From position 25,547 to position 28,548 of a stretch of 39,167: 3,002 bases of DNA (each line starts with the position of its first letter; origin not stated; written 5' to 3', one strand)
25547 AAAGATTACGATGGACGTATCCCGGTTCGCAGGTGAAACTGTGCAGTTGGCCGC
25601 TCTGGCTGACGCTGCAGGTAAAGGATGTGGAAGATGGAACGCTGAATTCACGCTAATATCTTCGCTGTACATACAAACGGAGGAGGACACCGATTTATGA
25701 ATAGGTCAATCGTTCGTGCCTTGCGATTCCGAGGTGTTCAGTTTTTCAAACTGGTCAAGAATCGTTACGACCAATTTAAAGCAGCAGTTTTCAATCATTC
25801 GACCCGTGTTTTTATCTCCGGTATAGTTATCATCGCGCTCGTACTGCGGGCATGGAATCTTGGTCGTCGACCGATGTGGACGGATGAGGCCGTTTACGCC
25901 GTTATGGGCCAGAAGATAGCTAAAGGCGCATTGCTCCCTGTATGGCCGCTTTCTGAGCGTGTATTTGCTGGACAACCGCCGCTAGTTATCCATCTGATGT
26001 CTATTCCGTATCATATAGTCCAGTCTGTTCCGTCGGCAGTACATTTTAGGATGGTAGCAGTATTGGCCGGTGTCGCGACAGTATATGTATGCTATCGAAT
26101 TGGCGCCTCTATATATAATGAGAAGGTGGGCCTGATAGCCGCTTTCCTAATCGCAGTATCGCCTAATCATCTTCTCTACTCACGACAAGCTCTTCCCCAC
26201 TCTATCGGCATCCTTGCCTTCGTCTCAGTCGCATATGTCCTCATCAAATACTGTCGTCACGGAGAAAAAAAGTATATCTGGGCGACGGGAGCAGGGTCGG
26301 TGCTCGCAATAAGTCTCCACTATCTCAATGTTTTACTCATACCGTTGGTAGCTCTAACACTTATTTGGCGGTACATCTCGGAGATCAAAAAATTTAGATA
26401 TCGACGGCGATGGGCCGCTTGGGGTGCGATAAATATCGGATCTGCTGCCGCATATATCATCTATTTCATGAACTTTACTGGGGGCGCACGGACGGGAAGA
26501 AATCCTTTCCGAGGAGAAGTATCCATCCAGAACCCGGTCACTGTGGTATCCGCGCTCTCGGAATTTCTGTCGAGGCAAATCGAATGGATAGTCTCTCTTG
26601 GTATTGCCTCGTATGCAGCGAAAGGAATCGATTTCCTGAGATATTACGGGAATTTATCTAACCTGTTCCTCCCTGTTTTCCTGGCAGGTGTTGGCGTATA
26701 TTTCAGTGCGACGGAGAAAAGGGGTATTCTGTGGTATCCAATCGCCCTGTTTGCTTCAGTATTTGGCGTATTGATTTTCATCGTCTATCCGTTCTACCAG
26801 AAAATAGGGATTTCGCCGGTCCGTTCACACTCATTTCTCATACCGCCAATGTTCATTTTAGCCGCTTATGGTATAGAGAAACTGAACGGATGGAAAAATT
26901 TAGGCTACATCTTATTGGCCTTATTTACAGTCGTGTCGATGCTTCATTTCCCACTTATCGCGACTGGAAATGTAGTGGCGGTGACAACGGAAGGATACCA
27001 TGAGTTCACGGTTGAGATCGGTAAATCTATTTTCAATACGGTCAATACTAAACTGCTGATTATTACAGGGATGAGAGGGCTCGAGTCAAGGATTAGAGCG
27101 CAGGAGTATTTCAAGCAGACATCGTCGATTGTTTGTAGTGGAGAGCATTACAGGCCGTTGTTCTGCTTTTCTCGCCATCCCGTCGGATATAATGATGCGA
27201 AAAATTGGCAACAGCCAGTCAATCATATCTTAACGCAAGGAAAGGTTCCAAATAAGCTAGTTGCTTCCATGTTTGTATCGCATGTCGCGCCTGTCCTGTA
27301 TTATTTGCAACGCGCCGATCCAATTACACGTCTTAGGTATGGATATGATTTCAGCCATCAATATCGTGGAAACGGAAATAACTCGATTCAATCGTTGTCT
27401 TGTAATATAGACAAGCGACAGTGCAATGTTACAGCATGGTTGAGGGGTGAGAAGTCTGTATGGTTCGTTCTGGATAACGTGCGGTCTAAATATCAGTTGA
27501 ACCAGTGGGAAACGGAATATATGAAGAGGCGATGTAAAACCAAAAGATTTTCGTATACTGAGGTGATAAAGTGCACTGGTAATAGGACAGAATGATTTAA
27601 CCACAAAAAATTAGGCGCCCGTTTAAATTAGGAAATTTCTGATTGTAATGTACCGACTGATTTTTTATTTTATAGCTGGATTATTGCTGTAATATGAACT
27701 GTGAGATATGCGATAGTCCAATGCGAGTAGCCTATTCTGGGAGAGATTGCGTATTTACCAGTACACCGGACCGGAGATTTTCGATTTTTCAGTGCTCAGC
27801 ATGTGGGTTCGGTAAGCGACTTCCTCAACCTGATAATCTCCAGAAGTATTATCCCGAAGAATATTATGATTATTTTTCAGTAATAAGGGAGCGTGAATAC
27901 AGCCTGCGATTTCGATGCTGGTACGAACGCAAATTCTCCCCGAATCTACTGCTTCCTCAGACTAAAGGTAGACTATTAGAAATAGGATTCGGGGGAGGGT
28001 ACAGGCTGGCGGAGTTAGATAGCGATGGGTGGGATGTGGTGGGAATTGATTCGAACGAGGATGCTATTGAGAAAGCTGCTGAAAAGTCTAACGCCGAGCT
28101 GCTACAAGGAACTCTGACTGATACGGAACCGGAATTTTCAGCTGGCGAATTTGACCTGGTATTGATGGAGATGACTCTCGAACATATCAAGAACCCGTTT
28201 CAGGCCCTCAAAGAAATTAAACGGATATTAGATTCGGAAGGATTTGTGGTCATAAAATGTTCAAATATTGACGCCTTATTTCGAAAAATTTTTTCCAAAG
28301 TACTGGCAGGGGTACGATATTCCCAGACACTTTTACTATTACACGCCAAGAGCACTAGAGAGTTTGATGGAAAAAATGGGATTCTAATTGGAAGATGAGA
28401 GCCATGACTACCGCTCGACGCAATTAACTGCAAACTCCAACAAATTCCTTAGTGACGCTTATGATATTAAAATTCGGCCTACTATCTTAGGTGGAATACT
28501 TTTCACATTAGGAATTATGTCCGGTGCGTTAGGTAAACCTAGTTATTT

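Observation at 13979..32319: System-level hypothesis: an undescribed surface-modification pathway combining Mfn-type furan chemistry with polyprenyl carriers and GT-C exporters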

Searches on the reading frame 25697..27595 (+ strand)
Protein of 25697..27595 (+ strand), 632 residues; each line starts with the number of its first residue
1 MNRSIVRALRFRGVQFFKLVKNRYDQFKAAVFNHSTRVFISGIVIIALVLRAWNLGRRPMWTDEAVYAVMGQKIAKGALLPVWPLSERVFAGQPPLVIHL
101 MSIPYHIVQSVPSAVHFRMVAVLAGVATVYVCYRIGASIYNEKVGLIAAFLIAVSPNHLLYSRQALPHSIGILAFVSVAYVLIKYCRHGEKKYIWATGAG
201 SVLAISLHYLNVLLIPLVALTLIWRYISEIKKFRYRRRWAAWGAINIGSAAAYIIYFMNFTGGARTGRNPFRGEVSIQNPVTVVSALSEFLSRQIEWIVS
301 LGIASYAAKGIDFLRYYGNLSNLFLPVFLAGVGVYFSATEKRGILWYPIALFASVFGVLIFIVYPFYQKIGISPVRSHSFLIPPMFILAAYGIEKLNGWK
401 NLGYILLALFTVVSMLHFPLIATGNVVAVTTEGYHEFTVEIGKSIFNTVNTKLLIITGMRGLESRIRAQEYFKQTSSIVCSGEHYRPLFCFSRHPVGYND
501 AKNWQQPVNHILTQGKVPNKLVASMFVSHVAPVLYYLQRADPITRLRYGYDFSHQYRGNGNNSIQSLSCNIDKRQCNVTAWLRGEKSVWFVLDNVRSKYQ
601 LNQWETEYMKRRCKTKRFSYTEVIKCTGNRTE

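Call 4: search_protein_families(library=pfam, proteins=[window:25697-27595:+], max_evalue=0.01)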
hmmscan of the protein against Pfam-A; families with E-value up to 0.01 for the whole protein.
window:25697-27595:+ (632 aa): 2 families
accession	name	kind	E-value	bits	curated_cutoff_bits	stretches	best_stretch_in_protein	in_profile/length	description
PF13231.12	PMT_2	-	3.5e-11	44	26.1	1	93-226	2-133/160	Dolichyl-phosphate-mannose-protein mannosyltransferase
PF11028.14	TMEM260-like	-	0.0017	18.6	24.2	1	137-227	81-175/179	Protein O-mannosyl-transferase TMEM260-like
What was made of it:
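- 25029..27595 (+): hyp223 (membrane-anchored extracytoplasmic protein) overlapping the start of GT-C #2 (PMT_2 type, W-T-D-E loop motif). Proposed extracytoplasmic transferase for the lipid-linked product. PF13231 44 bits (call 4).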

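Call 8: search_protein_families(library=ncbifam, proteins=[window:25697-27595:+], max_evalue=0.01)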
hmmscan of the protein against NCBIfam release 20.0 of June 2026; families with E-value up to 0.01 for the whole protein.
window:25697-27595:+ (632 aa): 2 families
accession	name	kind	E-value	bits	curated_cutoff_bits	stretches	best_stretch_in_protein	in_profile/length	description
TIGR03663.1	TIGR03663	subfamily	1.5e-11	44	126.25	1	41-397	5-340/435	flippase activity-associated protein Agl23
TIGR04154.1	archaeo_STT3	subfamily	0.00016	20.2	450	1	94-182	70-165/831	oligosaccharyl transferase, archaeosortase A system-associated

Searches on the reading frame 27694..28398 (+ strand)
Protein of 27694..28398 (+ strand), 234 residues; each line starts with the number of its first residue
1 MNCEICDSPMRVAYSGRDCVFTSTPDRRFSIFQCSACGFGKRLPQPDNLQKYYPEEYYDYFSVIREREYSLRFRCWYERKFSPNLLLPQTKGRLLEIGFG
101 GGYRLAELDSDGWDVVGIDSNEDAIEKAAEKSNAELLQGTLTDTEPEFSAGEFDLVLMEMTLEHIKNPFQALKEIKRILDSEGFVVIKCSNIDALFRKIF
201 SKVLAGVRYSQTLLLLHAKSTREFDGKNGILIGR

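Call 4: search_protein_families(library=pfam, proteins=[window:27694-28398:+], max_evalue=0.01)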
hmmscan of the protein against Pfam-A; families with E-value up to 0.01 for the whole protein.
window:27694-28398:+ (234 aa): 8 families
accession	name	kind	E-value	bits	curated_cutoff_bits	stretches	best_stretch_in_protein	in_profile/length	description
PF08241.18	Methyltransf_11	-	4.8e-18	66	21.2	1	95-187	1-95/95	Methyltransferase domain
PF13489.12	Methyltransf_23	-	4.1e-16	59.6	27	1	85-193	17-122/164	Methyltransferase domain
PF13649.12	Methyltransf_25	-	1.7e-13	51.5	27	1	95-183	2-97/97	Methyltransferase domain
PF08242.18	Methyltransf_12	-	4.6e-12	46.9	30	1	95-184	1-97/98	Methyltransferase domain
PF13847.12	Methyltransf_31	-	6.4e-12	45.8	27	1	93-196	6-119/145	Methyltransferase domain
PF07021.18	MetW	-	1.5e-06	28.5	21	1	92-180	15-103/193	Methionine biosynthesis protein MetW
PF08003.17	Methyltransf_9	-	0.0034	16.8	23.8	1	90-194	115-224/315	Protein of unknown function (DUF1698)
PF02254.24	TrkA_N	-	0.0059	17.4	23.8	0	104-145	12-53/116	TrkA-N domain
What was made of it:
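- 27694..28398 (+): SAM-dependent methyltransferase, a recurrent accessory gene. PF08241 66 bits (call 4).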
